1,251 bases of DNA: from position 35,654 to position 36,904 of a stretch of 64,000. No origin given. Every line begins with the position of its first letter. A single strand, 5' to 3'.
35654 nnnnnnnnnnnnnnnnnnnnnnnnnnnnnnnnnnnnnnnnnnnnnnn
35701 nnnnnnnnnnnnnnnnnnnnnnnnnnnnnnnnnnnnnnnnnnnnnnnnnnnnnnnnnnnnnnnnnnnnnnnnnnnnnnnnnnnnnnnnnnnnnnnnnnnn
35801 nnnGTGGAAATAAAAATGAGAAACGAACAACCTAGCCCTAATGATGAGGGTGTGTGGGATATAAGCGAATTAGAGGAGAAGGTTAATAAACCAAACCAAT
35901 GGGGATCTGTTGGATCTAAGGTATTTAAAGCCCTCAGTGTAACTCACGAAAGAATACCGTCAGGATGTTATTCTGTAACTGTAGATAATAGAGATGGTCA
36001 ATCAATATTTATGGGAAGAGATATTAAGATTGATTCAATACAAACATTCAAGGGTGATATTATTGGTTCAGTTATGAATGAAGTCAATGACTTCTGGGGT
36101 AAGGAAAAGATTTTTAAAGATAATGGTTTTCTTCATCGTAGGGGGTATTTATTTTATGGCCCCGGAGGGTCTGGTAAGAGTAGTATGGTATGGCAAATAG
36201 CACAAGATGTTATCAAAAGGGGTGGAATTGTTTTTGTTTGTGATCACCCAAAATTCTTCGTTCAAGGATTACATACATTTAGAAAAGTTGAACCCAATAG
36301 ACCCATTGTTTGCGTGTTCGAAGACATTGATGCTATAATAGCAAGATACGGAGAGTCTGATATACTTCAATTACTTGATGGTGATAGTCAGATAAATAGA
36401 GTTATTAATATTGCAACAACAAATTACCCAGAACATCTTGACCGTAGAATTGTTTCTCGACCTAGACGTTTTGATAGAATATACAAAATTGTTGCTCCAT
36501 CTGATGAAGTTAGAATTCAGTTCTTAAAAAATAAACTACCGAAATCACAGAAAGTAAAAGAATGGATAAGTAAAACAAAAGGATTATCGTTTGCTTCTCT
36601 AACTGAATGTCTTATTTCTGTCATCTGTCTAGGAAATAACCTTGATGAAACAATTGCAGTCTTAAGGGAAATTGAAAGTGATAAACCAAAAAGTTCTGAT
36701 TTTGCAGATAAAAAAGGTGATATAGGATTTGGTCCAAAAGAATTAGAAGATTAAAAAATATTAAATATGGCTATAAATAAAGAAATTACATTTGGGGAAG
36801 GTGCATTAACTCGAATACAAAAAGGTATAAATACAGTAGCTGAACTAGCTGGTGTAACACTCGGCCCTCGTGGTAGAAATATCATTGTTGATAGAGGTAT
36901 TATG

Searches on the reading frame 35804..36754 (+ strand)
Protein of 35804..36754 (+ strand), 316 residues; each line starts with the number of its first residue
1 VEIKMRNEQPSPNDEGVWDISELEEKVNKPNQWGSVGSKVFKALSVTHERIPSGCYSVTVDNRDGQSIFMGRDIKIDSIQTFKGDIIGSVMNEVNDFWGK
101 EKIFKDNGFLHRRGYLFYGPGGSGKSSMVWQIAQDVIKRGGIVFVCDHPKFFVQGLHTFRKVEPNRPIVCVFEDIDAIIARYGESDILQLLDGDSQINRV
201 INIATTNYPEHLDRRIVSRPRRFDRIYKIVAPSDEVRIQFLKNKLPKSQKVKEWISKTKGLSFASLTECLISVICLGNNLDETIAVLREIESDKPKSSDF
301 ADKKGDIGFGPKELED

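Call 10: search_protein_families(library=phrogs, proteins=[window:35804-36754:+], max_evalue=0.001)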
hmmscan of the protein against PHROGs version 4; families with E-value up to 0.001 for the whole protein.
window:35804-36754:+ (316 aa): 7 families
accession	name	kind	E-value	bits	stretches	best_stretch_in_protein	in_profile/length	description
phrog_7485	-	unknown function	1.6e-18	67.9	1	87-289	202-412/430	-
phrog_3757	-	unknown function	1.8e-12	48.3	1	187-274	216-304/367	-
phrog_2376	-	other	1.9e-08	35.1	1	43-287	16-252/363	ATPase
phrog_10440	-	unknown function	1.1e-07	31.8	1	106-237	226-359/483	-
phrog_10401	-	other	5.2e-05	23.1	0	200-257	558-612/667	ATPase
phrog_30773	-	unknown function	8.9e-05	22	1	187-267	290-374/666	-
phrog_26606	-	unknown function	0.00047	20.3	1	102-147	121-167/323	-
